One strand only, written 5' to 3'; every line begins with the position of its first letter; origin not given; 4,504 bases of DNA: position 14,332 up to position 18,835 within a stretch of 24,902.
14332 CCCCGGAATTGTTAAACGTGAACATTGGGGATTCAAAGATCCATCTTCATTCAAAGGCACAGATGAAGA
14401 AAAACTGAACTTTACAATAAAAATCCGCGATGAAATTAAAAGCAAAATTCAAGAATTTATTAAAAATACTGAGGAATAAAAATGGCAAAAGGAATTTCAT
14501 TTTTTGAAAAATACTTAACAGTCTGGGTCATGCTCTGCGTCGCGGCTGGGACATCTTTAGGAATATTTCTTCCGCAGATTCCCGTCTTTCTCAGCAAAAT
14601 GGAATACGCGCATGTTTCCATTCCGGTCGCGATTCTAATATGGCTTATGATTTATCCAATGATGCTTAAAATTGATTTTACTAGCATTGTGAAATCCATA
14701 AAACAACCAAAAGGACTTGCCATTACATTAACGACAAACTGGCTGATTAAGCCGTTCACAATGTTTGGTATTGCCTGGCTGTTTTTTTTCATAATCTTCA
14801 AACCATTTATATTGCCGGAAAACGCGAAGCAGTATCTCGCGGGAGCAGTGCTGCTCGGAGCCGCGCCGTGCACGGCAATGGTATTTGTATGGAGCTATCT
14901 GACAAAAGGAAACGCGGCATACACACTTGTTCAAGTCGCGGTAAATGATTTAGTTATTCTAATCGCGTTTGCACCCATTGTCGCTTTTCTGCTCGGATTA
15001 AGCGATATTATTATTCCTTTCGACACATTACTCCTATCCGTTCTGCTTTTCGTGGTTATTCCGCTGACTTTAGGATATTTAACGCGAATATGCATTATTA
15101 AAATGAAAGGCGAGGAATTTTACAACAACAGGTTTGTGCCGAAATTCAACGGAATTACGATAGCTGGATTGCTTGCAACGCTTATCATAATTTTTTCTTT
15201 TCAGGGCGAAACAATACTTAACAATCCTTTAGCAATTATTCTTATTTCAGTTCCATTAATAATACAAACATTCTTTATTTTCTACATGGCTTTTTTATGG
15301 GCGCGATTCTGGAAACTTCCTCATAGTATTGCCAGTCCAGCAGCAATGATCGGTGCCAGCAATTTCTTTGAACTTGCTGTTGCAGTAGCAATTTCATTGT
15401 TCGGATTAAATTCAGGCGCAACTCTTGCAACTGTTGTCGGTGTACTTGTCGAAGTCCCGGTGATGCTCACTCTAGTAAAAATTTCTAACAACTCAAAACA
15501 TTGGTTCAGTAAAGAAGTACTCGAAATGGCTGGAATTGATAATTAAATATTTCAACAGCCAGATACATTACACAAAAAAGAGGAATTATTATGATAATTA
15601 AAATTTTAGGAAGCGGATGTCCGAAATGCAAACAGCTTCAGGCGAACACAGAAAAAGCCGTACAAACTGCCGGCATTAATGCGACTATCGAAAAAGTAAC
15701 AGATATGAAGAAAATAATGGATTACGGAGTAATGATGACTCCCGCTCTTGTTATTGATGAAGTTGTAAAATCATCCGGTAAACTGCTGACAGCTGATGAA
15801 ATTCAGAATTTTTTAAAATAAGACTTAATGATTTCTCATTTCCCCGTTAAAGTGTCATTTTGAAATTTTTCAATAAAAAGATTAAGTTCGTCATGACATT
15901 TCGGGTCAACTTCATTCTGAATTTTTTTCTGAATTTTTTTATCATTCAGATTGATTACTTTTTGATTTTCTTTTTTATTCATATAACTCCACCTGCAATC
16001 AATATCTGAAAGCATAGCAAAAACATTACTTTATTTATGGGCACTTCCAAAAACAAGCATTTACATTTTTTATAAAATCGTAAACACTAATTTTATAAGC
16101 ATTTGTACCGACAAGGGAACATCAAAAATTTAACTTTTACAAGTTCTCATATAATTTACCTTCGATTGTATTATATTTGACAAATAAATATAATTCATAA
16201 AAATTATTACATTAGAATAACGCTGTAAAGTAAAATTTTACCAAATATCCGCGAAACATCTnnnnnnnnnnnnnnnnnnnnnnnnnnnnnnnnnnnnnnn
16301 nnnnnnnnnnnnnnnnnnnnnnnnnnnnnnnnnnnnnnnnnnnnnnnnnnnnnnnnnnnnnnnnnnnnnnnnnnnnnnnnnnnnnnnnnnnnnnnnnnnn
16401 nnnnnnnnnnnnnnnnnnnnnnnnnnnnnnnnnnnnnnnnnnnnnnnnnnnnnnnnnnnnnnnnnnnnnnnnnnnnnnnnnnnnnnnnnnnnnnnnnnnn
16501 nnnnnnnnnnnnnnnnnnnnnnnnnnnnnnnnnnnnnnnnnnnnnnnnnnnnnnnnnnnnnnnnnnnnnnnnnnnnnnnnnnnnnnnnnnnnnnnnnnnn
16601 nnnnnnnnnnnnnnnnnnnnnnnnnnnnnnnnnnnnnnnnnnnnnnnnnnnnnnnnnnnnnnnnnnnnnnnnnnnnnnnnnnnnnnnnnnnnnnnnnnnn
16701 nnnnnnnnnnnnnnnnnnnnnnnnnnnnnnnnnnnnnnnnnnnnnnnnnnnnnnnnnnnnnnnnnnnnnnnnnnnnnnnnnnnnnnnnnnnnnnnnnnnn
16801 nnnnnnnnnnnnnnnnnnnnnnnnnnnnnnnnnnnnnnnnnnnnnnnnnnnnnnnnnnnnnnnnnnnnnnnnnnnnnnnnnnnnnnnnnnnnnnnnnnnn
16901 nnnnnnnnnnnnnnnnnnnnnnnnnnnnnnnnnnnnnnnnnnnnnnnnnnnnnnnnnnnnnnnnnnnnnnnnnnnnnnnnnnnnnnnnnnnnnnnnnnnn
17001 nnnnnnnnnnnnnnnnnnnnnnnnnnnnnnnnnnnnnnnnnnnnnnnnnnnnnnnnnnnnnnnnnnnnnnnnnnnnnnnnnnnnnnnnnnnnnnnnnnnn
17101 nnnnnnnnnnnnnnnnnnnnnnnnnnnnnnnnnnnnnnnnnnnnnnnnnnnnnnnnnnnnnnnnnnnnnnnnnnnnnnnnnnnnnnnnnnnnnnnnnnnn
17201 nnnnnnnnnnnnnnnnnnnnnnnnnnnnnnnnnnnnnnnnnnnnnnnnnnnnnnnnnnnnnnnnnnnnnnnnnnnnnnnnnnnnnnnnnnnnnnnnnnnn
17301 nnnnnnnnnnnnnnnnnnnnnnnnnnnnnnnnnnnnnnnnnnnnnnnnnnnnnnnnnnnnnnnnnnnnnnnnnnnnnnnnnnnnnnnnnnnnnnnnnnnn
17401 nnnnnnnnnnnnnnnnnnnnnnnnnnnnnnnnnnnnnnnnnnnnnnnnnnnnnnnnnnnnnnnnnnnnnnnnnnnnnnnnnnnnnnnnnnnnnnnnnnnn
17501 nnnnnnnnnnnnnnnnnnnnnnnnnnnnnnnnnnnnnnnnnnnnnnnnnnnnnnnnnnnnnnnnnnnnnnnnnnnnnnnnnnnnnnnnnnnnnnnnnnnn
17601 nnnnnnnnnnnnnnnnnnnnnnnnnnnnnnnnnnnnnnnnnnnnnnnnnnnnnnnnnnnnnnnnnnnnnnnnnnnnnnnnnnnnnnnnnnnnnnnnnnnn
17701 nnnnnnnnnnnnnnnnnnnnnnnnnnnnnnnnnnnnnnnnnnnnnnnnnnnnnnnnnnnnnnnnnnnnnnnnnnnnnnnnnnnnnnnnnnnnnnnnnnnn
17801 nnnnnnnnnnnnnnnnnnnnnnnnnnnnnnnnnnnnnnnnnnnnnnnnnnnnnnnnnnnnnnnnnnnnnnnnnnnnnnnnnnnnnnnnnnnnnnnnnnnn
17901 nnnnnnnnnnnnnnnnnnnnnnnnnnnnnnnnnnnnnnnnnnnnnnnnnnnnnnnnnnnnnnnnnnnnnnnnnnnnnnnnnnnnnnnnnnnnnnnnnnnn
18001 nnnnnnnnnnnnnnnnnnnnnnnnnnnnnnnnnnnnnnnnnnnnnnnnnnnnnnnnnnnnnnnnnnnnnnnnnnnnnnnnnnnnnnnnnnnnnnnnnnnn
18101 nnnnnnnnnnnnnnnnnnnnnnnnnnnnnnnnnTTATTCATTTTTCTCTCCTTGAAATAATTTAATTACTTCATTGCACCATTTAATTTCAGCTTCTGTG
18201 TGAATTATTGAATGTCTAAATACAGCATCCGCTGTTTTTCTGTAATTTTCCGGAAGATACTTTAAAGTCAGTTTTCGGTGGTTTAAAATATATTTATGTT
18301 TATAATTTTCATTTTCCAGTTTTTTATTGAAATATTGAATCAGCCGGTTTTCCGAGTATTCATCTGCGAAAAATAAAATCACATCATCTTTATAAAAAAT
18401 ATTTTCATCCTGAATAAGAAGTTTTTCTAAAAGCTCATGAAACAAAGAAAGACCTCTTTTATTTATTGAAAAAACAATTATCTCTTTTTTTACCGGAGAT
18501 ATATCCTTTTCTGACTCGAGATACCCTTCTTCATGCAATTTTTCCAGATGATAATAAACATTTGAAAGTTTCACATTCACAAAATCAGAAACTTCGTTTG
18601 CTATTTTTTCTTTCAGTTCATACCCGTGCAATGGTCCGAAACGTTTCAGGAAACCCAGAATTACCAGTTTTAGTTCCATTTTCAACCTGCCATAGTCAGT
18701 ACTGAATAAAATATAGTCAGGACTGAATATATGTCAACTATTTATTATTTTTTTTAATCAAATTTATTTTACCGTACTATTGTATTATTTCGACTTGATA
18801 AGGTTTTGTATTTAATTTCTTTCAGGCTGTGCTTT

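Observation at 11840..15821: ars operon carrying both a fused ArsP and a split, Cys-poor DUF318 permease pair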

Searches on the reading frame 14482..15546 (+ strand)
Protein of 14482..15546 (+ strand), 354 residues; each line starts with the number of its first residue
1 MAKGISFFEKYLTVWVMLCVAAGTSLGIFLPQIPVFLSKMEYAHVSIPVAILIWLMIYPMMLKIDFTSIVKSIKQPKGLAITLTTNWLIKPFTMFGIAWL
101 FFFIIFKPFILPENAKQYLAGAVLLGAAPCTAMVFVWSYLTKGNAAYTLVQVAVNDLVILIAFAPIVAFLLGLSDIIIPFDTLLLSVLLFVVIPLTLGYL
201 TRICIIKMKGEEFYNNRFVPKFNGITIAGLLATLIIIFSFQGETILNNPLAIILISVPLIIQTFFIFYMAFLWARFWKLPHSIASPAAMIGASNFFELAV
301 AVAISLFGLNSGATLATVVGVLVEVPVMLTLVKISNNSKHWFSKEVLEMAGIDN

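Call 4: search_protein_families(library=pfam, proteins=[window:14482-15546:+], max_evalue=0.01)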
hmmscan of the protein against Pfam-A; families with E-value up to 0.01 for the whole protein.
window:14482-15546:+ (354 aa): 2 families
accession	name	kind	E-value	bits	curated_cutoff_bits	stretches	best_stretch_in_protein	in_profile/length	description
PF01758.21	SBF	-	2.1e-39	135.7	24.3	1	50-247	1-190/191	Sodium Bile acid symporter family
PF13593.11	SBF_like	-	9.4e-05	22.3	25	1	15-321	2-294/313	SBF-like CPA transporter family (DUF4137)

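Call 6: search_protein_families(library=ncbifam, proteins=[window:14482-15546:+], max_evalue=0.01)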
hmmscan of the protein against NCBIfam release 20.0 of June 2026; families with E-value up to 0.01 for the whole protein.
window:14482-15546:+ (354 aa): 2 families
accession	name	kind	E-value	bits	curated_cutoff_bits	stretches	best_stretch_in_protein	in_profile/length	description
TIGR00832.1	acr3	equivalog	1.7e-114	382.6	282.8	1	5-334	1-326/327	ACR3 family arsenite efflux transporter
TIGR00841.1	bass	subfamily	5.9e-09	35.6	326.3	1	35-325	25-295/321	bile acid:sodium symporter family transporter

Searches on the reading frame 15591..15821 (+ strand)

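Call 4: search_protein_families(library=pfam, proteins=[window:15591-15821:+], max_evalue=0.01)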
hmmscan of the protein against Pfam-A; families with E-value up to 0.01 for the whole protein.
window:15591-15821:+ (76 aa): 2 families
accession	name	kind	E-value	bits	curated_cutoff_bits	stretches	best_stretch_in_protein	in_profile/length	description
PF13192.12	Thioredoxin_3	-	9e-29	99.8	24.8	1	1-76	1-76/76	Thioredoxin domain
PF00085.26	Thioredoxin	-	0.0022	18.4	23.5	1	2-59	22-82/103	Thioredoxin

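Call 6: search_protein_families(library=ncbifam, proteins=[window:15591-15821:+], max_evalue=0.01)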
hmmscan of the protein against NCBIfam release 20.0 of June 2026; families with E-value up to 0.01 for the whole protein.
window:15591-15821:+ (76 aa): 3 families
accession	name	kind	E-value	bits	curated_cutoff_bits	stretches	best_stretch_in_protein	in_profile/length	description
TIGR00412.2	redox_disulf_2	subfamily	4.4e-32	110.3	62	1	3-76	2-75/75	MTH895/ArsE family thioredoxin-like protein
TIGR00411.1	redox_disulf_1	equivalog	2.2e-07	30.9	92.75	1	10-62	14-66/82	MJ0307 family thioredoxin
NF038399.1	NH_RiPP_Os17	domain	0.0089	16.1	40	0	14-42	18-46/63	Os1348 family NHLP clan protein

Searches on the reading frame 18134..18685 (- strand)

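Call 78: search_protein_families(library=pfam, proteins=[window:18134-18685:-], max_evalue=0.001)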
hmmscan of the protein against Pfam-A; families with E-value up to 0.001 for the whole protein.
window:18134-18685:- (183 aa): 3 families
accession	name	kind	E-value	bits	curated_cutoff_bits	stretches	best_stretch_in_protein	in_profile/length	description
PF03551.20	PadR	-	6.8e-11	42.5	27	1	9-80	1-71/75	Transcriptional regulator PadR-like family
PF13601.12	HTH_34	-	8.7e-06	26.3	27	1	29-89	17-76/80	Winged helix DNA-binding domain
PF13463.12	HTH_27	-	0.00054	20.6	22.2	0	23-61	15-53/68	Winged helix DNA-binding domain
